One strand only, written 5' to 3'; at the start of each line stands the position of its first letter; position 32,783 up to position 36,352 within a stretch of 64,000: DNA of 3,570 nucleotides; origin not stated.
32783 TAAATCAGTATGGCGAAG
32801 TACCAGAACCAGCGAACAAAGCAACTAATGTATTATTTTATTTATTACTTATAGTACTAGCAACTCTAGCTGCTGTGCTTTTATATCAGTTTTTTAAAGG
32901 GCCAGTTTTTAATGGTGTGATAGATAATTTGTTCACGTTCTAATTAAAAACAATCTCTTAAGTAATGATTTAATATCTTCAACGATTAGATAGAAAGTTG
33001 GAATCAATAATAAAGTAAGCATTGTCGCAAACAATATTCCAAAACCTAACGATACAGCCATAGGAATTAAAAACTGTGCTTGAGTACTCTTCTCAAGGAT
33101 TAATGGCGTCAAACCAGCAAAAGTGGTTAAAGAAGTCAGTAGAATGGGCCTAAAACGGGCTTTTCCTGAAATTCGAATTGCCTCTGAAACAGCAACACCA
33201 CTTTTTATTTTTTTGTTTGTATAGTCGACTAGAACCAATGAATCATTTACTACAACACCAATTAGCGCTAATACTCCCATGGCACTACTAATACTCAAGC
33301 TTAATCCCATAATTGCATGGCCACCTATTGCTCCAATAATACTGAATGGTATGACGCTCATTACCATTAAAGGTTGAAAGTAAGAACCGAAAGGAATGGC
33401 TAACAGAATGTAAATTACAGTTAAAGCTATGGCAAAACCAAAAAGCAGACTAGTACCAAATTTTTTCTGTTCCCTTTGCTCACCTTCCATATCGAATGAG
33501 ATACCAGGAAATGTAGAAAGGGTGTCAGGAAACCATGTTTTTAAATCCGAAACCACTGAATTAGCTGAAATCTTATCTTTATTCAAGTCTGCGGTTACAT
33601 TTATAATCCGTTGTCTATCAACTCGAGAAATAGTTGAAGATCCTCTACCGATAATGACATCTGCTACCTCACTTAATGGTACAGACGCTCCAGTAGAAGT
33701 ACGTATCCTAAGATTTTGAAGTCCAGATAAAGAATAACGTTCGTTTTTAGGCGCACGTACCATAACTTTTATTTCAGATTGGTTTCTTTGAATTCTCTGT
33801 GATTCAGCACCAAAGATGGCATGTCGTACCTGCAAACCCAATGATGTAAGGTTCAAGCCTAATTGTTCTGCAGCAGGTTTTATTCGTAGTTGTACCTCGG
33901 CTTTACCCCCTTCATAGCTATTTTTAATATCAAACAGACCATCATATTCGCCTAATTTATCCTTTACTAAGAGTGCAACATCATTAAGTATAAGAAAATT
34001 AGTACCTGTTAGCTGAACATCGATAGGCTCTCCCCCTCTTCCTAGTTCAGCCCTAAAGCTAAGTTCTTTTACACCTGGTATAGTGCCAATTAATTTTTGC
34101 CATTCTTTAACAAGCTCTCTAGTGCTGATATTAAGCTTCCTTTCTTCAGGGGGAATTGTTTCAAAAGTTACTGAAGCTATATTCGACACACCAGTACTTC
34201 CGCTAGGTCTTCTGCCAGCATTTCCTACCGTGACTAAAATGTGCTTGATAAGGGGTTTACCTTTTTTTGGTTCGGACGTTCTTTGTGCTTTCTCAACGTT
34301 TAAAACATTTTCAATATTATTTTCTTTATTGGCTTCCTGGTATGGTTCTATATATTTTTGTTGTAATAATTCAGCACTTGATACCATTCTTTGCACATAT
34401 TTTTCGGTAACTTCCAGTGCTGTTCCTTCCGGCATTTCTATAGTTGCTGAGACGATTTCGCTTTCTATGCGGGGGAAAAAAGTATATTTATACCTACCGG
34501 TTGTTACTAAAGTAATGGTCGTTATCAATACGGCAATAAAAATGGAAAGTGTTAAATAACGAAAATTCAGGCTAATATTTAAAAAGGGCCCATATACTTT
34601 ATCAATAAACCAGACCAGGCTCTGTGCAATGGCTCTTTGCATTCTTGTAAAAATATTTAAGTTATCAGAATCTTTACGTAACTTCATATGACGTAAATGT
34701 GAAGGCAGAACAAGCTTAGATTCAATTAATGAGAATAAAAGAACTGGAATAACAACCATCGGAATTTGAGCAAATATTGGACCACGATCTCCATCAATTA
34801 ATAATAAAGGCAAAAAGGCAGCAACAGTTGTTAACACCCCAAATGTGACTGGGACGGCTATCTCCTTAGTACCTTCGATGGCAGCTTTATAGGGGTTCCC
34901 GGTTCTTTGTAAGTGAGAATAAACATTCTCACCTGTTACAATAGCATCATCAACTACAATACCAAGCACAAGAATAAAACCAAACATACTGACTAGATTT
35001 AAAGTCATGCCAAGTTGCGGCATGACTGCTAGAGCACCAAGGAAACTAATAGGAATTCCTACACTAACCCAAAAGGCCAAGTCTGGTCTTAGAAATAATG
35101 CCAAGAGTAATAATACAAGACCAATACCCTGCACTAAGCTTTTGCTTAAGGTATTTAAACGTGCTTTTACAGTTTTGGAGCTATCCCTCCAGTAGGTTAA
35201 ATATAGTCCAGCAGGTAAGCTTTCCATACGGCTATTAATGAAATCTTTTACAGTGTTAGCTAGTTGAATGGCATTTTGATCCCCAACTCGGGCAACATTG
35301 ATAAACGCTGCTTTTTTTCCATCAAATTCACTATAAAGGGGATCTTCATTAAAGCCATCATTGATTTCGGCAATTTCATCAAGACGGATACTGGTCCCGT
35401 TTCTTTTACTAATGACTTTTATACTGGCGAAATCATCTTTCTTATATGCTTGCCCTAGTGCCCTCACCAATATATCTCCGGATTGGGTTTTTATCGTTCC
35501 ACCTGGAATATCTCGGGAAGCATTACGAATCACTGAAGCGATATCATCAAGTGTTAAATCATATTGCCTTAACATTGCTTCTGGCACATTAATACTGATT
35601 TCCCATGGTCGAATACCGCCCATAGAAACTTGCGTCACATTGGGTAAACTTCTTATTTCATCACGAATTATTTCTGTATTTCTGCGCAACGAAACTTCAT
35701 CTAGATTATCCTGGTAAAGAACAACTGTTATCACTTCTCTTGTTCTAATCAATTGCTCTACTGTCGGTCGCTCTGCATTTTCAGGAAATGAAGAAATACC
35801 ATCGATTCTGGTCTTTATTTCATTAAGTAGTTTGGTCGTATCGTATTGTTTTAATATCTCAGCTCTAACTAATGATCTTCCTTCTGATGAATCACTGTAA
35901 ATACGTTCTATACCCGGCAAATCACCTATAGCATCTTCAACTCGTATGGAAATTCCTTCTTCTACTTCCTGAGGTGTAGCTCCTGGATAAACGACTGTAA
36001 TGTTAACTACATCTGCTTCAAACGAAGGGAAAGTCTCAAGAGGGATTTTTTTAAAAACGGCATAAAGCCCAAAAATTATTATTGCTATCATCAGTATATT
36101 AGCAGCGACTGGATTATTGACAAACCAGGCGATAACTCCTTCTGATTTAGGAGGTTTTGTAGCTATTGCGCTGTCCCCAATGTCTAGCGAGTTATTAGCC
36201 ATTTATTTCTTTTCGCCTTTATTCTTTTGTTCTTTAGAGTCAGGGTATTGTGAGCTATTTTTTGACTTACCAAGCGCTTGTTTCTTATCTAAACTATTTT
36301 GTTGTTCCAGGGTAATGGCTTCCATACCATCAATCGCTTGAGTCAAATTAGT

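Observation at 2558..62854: Dense family of modular GTAG-ended intergenic elements (REP/REPIN-like), best candidate for an undescribed system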

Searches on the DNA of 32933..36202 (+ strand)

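Call 9: search_dna_similar(query=window:32933-36202:+, collection=ecoli_genomes, mode=distant, max_rows=3)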
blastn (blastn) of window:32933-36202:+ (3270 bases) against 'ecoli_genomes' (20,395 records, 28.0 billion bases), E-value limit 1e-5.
No match.
